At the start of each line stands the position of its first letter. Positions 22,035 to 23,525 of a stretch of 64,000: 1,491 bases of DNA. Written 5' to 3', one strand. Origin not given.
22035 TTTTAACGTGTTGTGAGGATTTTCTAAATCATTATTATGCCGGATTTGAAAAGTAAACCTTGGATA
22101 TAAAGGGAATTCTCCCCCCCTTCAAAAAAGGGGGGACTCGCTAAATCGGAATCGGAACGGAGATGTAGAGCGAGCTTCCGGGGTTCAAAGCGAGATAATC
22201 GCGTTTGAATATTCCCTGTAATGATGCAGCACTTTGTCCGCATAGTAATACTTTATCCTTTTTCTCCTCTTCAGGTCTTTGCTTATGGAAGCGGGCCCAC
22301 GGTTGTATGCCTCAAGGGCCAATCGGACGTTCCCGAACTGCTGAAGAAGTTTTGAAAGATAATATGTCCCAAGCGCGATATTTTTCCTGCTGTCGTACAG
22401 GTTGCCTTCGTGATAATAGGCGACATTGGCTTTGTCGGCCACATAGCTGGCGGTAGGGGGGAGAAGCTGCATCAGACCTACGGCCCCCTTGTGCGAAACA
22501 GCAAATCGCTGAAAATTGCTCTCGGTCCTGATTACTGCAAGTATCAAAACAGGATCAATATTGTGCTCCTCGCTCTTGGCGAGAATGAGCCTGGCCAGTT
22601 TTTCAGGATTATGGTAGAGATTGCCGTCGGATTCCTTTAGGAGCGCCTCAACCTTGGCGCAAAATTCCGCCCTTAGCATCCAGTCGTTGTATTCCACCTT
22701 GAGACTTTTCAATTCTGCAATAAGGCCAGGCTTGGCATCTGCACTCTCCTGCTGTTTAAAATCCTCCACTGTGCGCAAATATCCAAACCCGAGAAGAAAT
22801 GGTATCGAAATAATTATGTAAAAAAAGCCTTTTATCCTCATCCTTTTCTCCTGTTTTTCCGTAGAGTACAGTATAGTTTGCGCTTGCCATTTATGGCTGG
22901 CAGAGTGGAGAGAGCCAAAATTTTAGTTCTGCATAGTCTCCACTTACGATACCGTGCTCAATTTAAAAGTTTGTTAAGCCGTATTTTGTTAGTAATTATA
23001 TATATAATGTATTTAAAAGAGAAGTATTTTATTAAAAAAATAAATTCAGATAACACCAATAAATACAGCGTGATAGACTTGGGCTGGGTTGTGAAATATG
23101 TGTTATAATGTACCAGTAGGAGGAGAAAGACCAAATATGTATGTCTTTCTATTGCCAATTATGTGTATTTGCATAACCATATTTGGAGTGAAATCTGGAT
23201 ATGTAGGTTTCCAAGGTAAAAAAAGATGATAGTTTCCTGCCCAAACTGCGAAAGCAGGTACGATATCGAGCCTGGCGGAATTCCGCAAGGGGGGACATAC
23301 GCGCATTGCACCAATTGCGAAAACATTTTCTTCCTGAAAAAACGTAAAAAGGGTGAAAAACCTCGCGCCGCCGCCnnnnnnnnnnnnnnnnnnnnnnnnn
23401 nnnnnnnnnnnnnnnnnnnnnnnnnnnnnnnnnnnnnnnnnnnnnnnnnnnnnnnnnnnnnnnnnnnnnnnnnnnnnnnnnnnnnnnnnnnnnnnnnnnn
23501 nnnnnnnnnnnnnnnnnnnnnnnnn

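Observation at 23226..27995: Giant hyper-acidic zinc-ribbon/DUF3426-type membrane protein with a 1250-aa disordered linker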

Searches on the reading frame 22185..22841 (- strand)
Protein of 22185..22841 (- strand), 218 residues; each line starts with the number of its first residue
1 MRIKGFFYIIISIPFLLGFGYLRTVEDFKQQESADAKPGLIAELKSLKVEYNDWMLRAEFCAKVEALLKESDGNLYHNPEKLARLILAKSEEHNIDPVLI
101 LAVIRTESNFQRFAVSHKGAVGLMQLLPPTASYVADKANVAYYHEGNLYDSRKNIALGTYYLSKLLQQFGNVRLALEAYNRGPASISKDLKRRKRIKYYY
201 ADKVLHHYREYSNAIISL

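Call 10: search_protein_families(library=pfam, proteins=[window:22185-22841:-], max_evalue=0.001)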
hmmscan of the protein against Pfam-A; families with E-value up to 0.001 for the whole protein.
window:22185-22841:- (218 aa): 1 family
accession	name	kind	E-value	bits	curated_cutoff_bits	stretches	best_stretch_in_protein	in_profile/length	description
PF01464.25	SLT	-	6.2e-28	97.2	21.3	1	85-196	2-111/117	Transglycosylase SLT domain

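Call 70: search_protein_families(library=ncbifam, proteins=[window:22188-22841:-], max_evalue=0.001)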
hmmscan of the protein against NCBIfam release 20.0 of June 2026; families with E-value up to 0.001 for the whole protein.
window:22188-22841:- (218 aa): 7 families
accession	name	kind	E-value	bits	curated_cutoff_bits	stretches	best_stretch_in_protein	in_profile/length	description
NF047373.1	BB0259_flg_lyt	exception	1.5e-27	96.7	234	1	84-185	550-649/705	flagellar assembly lytic transglycosylase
NF008631.0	PRK11619.1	equivalog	5.4e-19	68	536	1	89-190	486-589/644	murein transglycosylase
NF008670.0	PRK11671.1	equivalog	8.3e-13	48.2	375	1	81-169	191-281/359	membrane-bound lytic murein transglycosylase MltC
NF011856.0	PRK15328.1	equivalog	4.4e-06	26.3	208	1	90-211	26-142/160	type III secretion system invasion protein IagB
NF008112.0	PRK10859.1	equivalog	9.4e-06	24.3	354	1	89-184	295-388/483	membrane-bound lytic murein transglycosylase MltF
NF012014.0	PRK15470.1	equivalog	1.6e-05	24.6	233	1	93-165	50-124/203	membrane-bound lytic murein transglycosylase EmtA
NF008050.0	PRK10783.1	equivalog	0.00029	19.3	508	1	97-194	119-213/457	murein transglycosylase D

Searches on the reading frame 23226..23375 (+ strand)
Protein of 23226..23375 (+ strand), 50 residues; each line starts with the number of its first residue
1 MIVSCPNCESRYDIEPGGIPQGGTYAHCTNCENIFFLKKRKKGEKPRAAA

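Call 4: search_protein_families(library=pfam, proteins=[window:23226-23375:+], max_evalue=1)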
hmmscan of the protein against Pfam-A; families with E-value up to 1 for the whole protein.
window:23226-23375:+ (50 aa): 15 families
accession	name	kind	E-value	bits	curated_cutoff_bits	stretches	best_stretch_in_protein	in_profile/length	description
PF13717.11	Zn_ribbon_4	-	8.9e-12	45.2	30.3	1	1-36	1-36/36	zinc-ribbon domain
PF25206.1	DUF7836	-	8.3e-05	22.8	26.7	1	3-33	8-38/59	Domain of unknown function (DUF7836)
PF13719.11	Zn_ribbon_5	-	8.6e-05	22.7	29.3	1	1-35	1-35/37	zinc-ribbon domain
PF23546.1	Zn_ribbon_TOP3B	-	0.009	16.1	27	0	4-14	27-37/40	DNA topoisomerase 3-beta zinc ribbon domain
PF25207.1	DUF7837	-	0.016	15.6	27.8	0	23-34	32-43/47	Domain of unknown function (DUF7837)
PF08271.17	Zn_Ribbon_TF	-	0.031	14.2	29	1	4-32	2-26/43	TFIIB zinc-binding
PF14354.12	Lar_restr_allev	-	0.032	14.9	28.6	1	4-49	5-50/58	Restriction alleviation protein Lar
PF15135.11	UPF0515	-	0.036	13.9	29.8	1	4-35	132-163/271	Uncharacterised protein UPF0515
PF22191.2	IBR_1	-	0.048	14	27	1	3-35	4-31/47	IBR domain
PF12172.15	zf-ChsH2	-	0.062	13.5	23.2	0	25-36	11-22/37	ChsH2, rubredoxin-like zinc ribbon domain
PF25214.1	HVO_B0008_N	-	0.097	13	27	1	2-15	1-14/38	HVO_B0008 N-terminal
PF06677.18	Auto_anti-p27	-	0.11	13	24.1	0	26-44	16-33/40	Sjogren's syndrome/scleroderma autoantigen 1 (Autoantigen p27)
PF12677.13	DUF3797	-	0.13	12.6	25.1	1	19-34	7-22/48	Domain of unknown function (DUF3797)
PF09297.16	Zn_ribbon_NUD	-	0.13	12.4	24.8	0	21-36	17-32/32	NADH pyrophosphatase zinc ribbon domain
PF08209.17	Sgf11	-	0.34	10.9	26.4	0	2-9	4-11/33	Sgf11 (transcriptional regulation protein)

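Call 5: search_protein_families(library=ncbifam, proteins=[window:23226-23375:+], max_evalue=1)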
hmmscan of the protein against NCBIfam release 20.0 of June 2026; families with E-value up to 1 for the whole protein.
window:23226-23375:+ (50 aa): 4 families
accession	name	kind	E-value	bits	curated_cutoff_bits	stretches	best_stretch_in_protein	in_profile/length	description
TIGR02098.1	MJ0042_CXXC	domain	3.9e-06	26.5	20.9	1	1-35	1-35/38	MJ0042-type zinc finger domain-containing protein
NF033558.1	transpos_IS1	equivalog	0.021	14.7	100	1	5-47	1-43/199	IS1 family transposase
TIGR04104.1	cxxc_20_cxxc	subfamily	0.28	11.6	45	0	4-42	2-42/93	TIGR04104 family putative zinc finger protein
NF038384.1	zinc_YnfU_fam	subfamily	0.31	10.6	36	0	3-37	17-50/52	YnfU family zinc-binding protein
